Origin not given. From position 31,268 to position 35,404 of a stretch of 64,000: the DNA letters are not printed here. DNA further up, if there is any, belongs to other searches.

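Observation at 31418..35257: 1285-aa secreted PQQ-propeller / methyltransferase-like / malectin composite protein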

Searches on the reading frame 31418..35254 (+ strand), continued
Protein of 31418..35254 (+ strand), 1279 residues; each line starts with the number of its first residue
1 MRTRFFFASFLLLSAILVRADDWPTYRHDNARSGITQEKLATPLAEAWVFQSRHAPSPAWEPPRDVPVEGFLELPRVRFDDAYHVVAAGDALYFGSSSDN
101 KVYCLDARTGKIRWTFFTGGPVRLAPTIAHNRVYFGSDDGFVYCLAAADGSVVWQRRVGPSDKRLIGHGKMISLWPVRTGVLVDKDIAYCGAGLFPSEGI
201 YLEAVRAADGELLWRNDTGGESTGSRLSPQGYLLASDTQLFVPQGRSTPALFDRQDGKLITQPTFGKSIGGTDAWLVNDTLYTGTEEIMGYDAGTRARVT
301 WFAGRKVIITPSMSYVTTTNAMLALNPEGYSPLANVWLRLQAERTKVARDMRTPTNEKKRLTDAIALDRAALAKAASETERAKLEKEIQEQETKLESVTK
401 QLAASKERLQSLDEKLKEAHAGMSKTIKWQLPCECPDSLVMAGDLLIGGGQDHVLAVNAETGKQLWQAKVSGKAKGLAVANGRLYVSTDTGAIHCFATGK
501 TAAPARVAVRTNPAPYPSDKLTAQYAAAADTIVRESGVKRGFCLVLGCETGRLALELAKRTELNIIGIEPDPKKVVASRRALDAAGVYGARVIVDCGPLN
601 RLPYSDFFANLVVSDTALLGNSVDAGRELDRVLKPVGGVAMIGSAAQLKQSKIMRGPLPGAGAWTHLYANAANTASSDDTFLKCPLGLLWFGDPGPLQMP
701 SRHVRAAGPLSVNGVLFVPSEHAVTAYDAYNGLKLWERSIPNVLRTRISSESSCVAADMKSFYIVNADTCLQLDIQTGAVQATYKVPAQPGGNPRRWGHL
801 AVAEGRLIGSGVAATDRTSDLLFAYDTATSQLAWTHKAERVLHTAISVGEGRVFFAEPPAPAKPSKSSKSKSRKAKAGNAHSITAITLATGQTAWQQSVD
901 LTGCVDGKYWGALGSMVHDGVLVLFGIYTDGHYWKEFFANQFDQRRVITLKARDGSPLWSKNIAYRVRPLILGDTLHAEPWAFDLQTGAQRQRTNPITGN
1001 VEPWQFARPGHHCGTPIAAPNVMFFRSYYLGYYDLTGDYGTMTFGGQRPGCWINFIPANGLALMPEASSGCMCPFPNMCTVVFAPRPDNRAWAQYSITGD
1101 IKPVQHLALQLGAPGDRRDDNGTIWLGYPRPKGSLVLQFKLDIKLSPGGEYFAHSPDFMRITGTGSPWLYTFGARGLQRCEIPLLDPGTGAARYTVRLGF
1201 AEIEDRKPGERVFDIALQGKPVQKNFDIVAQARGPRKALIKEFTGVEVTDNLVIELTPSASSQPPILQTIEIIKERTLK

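Call 8: search_protein_families(library=pfam, proteins=[P0006, P0033, P0080], max_evalue=0.01)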
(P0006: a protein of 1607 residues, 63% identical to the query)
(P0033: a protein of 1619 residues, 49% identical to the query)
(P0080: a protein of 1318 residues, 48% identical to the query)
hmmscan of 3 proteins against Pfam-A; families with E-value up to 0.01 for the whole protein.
P0006 (1607 aa): 10 families
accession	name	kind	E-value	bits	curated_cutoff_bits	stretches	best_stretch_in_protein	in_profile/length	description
PF13360.13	PQQ_2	-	1.5e-36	126.7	27.6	4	90-225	28-146/233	Outer membrane protein assembly factor BamB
PF24517.2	CBM96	-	8.8e-17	61.8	26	1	1452-1603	4-162/164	Carbohydrate-binding module family 96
PF13570.13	Beta-prop_ACSF4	-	1.8e-15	57.6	133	1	94-166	59-132/329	Beta-alanine-activating enzyme, beta-propeller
PF11721.14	Malectin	-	3.9e-13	50.1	23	1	1250-1312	72-133/163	Malectin domain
PF01011.28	PQQ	-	3.3e-12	46.4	26.7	1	93-123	54-83/595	Glucose/ethanol/alcohol dehydrogenase, beta-propeller domain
PF13649.12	Methyltransf_25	-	1.4e-09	38.9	27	1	569-663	2-97/97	Methyltransferase domain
PF08241.18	Methyltransf_11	-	3.4e-06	28.1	21.2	1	570-665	2-93/95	Methyltransferase domain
PF08242.18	Methyltransf_12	-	0.0011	20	30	1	569-625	1-59/98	Methyltransferase domain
PF10633.15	NPCBM_assoc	-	0.0014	19.2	24.4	1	1361-1427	7-75/78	NPCBM-associated, NEW3 domain of alpha-galactosidase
PF25293.1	Beta-prop_EMC1_N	-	0.0044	17.2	34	0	772-849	78-153/219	EMC1 N-terminal beta-propeller domain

P0033 (1619 aa): 11 families
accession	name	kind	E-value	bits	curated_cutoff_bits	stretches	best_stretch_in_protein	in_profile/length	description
PF13360.13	PQQ_2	-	1.1e-40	140.2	27.6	4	95-181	29-114/233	Outer membrane protein assembly factor BamB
PF13570.13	Beta-prop_ACSF4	-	8.7e-19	68.5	133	1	101-287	21-185/329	Beta-alanine-activating enzyme, beta-propeller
PF11721.14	Malectin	-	1.6e-14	54.6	23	1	1225-1320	35-128/163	Malectin domain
PF01011.28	PQQ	-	1.2e-13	51.1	26.7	0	135-221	52-135/595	Glucose/ethanol/alcohol dehydrogenase, beta-propeller domain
PF24517.2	CBM96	-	3.7e-12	46.8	26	1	1467-1616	6-163/164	Carbohydrate-binding module family 96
PF13649.12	Methyltransf_25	-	3.8e-10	40.7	27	1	571-665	2-97/97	Methyltransferase domain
PF08241.18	Methyltransf_11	-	3.1e-08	34.6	21.2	1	572-665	2-91/95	Methyltransferase domain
PF13847.12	Methyltransf_31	-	4.3e-06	26.9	27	1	573-674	10-113/145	Methyltransferase domain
PF08242.18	Methyltransf_12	-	0.00046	21.3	30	1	571-624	1-56/98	Methyltransferase domain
PF09762.14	CCDC93_CC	-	0.0043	16.6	30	1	369-451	90-174/429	CCDC93 coiled-coil domain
PF13489.12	Methyltransf_23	-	0.0092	16.2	27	0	570-691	26-132/164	Methyltransferase domain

P0080 (1318 aa): 10 families
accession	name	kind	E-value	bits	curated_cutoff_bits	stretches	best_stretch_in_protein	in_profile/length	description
PF13360.13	PQQ_2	-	1.6e-36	126.6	27.6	4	121-286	1-144/233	Outer membrane protein assembly factor BamB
PF13570.13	Beta-prop_ACSF4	-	1.4e-17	64.6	133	1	109-182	58-132/329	Beta-alanine-activating enzyme, beta-propeller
PF11721.14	Malectin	-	1.2e-12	48.6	23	1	1228-1287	71-129/163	Malectin domain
PF01011.28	PQQ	-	4.1e-12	46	26.7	0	66-147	79-148/595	Glucose/ethanol/alcohol dehydrogenase, beta-propeller domain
PF13649.12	Methyltransf_25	-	2.9e-10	41.1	27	1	528-622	2-97/97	Methyltransferase domain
PF08241.18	Methyltransf_11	-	2.4e-07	31.7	21.2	1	529-622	2-91/95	Methyltransferase domain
PF13847.12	Methyltransf_31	-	1.3e-05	25.4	27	1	530-633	10-115/145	Methyltransferase domain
PF08242.18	Methyltransf_12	-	0.00035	21.7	30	1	528-589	1-64/98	Methyltransferase domain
PF05175.20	MTS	-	0.0047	17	23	1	523-578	31-87/170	Methyltransferase small domain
PF23727.1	Beta-prop_FAM234A_B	-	0.0055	15.7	26.4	0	987-1007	54-74/467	FAM234A/B beta-propeller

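Call 9: search_solved_structures(query=window:31418-35254:+, max_evalue=0.01)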
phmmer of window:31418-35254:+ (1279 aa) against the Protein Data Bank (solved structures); distinct sequences matched with E-value up to 0.01: 44.
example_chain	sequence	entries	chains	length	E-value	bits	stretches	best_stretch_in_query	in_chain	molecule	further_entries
8prj_A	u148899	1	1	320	2e-31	111.4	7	91-161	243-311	v31Bagel8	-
6tjf_A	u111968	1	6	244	2.3e-18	68.2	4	84-160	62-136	Cake6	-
8pra_A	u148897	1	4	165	9.6e-17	62.8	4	91-145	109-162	Cell surface protein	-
6tjd_A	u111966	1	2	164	5.5e-16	60.3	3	85-161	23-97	Cake4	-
7eq5_A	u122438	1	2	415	1.6e-15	58.7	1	92-157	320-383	Membrane associated protein kinase with beta-propeller domain, pyrrolo-quinoline quinone b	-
7evf_AA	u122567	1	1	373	2.2e-15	58.3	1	90-157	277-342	PQQ_3 domain-containing protein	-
8prs_A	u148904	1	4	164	4.7e-15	57.2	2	90-159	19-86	nvBagel4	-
6tje_A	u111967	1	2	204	3e-14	54.6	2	84-160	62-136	Cake5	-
7dxn_A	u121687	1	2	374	5.8e-14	53.6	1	90-157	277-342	Membrane associated protein kinase with beta-propeller domain, pyrrolo-quinoline quinone b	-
3hxj_A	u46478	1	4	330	2.2e-13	51.7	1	81-155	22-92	Pyrrolo-quinoline quinone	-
5ayw_B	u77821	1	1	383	6.4e-09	36.9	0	88-189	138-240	Outer membrane protein assembly factor BamB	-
2yh3_A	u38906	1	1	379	6.8e-09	36.8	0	89-189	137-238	LIPOPROTEIN YFGL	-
7nri_B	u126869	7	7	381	8e-09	36.6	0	89-189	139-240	Outer membrane protein assembly factor BamB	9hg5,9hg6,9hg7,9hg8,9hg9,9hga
5ljo_B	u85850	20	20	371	8.4e-09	36.5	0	89-189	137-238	Outer membrane protein assembly factor BamB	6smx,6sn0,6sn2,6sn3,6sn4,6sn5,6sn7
3q54_A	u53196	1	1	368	8.4e-09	36.5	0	89-160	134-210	Outer membrane assembly lipoprotein YfgL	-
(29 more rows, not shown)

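Call 27: find_encoding_contigs(protein=P0008, flank=8000, max_places=2)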
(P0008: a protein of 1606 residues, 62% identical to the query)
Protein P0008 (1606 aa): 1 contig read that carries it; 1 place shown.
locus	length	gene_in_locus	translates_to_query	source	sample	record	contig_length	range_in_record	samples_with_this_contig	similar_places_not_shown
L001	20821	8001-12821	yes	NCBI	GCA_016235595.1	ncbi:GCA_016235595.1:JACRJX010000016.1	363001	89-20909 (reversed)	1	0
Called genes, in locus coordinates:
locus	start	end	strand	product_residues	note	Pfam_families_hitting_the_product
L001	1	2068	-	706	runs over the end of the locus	PF13089:PP_kinase_N, PF02503:PP_kinase, PF17941:PP_kinase_C_1, PF13091:PLDc_2 (faint), PF13090:PP_kinase_C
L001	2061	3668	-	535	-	PF02541:Ppx-GppA, PF21447:Ppx-GppA_III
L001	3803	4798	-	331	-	PF00480:ROK, PF01869:BcrAD_BadFG (faint)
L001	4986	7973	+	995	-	PF01011:PQQ (faint), PF13360:PQQ_2, PF13570:Beta-prop_ACSF4 (weak)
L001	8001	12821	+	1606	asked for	PF13360:PQQ_2, PF13570:Beta-prop_ACSF4, PF13360:PQQ_2 (weak), PF13649:Methyltransf_25, PF13847:Methyltransf_31, PF13360:PQQ_2, PF11721:Malectin, PF24517:CBM96, +2 more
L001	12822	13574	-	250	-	PF00899:ThiF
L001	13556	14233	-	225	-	PF00005:ABC_tran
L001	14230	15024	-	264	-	PF00528:BPD_transp_1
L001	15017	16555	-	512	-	PF01547:SBP_bac_1 (weak), PF13531:SBP_bac_11, PF12727:PBP_like (weak), PF13531:SBP_bac_11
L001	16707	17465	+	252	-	PF01925:TauE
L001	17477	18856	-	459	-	PF12176:MtaB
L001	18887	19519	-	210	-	PF02607:B12-binding_2, PF02310:B12-binding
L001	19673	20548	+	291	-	PF12833:HTH_18, PF00165:HTH_AraC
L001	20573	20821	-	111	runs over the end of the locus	PF07589:PEP_exosort_dom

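Call 28: find_encoding_contigs(protein=P0033, flank=8000, max_places=2)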
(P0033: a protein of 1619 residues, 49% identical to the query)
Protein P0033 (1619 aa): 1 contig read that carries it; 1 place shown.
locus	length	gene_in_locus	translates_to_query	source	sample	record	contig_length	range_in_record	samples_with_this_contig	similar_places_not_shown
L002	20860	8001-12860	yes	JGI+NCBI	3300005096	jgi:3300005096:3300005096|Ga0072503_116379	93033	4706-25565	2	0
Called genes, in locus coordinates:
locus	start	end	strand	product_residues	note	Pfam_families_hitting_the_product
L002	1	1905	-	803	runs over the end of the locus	PF02638:GHL10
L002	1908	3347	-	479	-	PF12228:DUF3604 (faint)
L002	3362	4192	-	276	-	PF00892:EamA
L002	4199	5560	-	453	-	-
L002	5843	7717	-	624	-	PF17297:PEPCK_N, PF01293:PEPCK_ATP (weak), PF00821:PEPCK_GTP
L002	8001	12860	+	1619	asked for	PF13360:PQQ_2, PF13570:Beta-prop_ACSF4, PF13360:PQQ_2 (weak), PF08241:Methyltransf_11 (weak), PF13649:Methyltransf_25, PF13847:Methyltransf_31 (weak), PF11721:Malectin, PF24517:CBM96, +1 more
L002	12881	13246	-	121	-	PF01740:STAS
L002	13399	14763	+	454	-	PF00158:Sigma54_activat, PF14532:Sigma54_activ_2, PF07724:AAA_2 (weak), PF07728:AAA_5, PF25601:AAA_lid_14, PF02954:HTH_8, PF18024:HTH_50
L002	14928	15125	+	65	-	-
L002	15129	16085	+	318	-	-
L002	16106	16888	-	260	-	-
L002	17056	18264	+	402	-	PF00248:Aldo_ket_red, PF13187:Fer4_9 (faint), PF12838:Fer4_7 (weak), PF13183:Fer4_8 (faint), PF13237:Fer4_10 (weak), PF13484:Fer4_16 (faint), PF13534:Fer4_17 (weak)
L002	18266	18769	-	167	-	PF01035:DNA_binding_1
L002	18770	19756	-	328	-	PF20582:UPF0758_N, PF04002:RadC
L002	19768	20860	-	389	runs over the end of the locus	PF03417:AAT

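Call 32: find_encoding_contigs(protein=P0001, flank=10000, max_places=2)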
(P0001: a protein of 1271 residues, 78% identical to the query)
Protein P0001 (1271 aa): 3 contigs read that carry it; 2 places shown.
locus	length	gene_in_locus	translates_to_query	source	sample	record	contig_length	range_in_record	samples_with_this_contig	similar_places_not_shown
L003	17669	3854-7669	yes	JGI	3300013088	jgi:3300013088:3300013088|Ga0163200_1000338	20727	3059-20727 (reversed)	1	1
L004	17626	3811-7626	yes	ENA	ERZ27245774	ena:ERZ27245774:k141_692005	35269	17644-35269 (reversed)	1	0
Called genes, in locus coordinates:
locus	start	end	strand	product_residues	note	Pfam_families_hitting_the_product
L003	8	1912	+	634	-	PF13646:HEAT_2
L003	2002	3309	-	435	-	-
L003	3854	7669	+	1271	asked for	PF01011:PQQ (faint), PF13360:PQQ_2, PF13570:Beta-prop_ACSF4, PF08241:Methyltransf_11 (faint), PF13649:Methyltransf_25, PF13847:Methyltransf_31 (faint), PF13360:PQQ_2, PF11721:Malectin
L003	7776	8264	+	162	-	PF01850:PIN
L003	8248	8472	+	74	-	-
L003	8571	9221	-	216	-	-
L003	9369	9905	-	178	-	-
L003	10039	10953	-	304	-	PF00532:Peripla_BP_1, PF13407:Peripla_BP_4, PF13377:Peripla_BP_3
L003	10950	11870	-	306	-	PF02653:BPD_transp_2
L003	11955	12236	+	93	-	-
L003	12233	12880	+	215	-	PF08843:AbiEii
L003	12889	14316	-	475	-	PF00005:ABC_tran, PF13304:AAA_21 (faint), PF00005:ABC_tran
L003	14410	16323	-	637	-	PF02310:B12-binding (weak), PF04055:Radical_SAM (weak)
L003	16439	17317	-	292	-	PF20434:BD-FAE, PF07859:Abhydrolase_3, PF00326:Peptidase_S9 (weak)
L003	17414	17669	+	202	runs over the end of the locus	PF06439:3keto-disac_hyd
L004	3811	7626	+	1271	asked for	PF01011:PQQ (faint), PF13360:PQQ_2, PF13570:Beta-prop_ACSF4, PF08241:Methyltransf_11 (faint), PF13649:Methyltransf_25, PF13847:Methyltransf_31 (faint), PF13360:PQQ_2, PF11721:Malectin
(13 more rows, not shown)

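Call 33: find_encoding_contigs(protein=P0080, flank=8000, max_places=2)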
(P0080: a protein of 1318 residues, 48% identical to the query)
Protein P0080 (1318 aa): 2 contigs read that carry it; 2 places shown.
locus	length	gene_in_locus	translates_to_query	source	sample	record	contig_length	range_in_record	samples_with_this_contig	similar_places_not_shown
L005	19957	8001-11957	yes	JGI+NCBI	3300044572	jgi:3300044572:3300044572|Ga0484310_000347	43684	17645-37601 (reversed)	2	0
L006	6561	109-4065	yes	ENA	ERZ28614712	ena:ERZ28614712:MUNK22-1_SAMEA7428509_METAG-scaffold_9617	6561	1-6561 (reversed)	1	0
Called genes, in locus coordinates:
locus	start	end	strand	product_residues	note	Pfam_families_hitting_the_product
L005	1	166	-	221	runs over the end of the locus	PF06439:3keto-disac_hyd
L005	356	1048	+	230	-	PF00849:PseudoU_synth_2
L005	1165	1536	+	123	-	PF03551:PadR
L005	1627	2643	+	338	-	PF07963:N_methyl (weak), PF07596:SBP_bac_10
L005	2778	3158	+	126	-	-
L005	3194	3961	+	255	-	PF00528:BPD_transp_1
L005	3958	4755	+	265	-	PF13481:AAA_25 (faint), PF00005:ABC_tran, PF13304:AAA_21 (faint)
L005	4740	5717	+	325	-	PF13379:NMT1_2, PF09084:NMT1, PF12974:Phosphonate-bd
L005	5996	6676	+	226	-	-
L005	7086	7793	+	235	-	PF00027:cNMP_binding, PF13545:HTH_Crp_2, PF00325:Crp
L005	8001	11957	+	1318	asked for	PF13360:PQQ_2, PF13570:Beta-prop_ACSF4, PF13360:PQQ_2 (weak), PF08241:Methyltransf_11 (weak), PF13649:Methyltransf_25, PF13847:Methyltransf_31 (weak), PF13360:PQQ_2, PF11721:Malectin, +1 more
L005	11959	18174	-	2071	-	PF01835:MG2, PF17791:MG3 (faint), PF07703:A2M_BRD, PF00207:A2M, PF07678:TED_complement (weak), PF17973:bMG10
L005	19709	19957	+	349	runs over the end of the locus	-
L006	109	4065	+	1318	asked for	PF13360:PQQ_2, PF13570:Beta-prop_ACSF4, PF13360:PQQ_2 (weak), PF08241:Methyltransf_11 (weak), PF13649:Methyltransf_25, PF13847:Methyltransf_31 (weak), PF13360:PQQ_2, PF11721:Malectin, +1 more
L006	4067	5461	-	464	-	-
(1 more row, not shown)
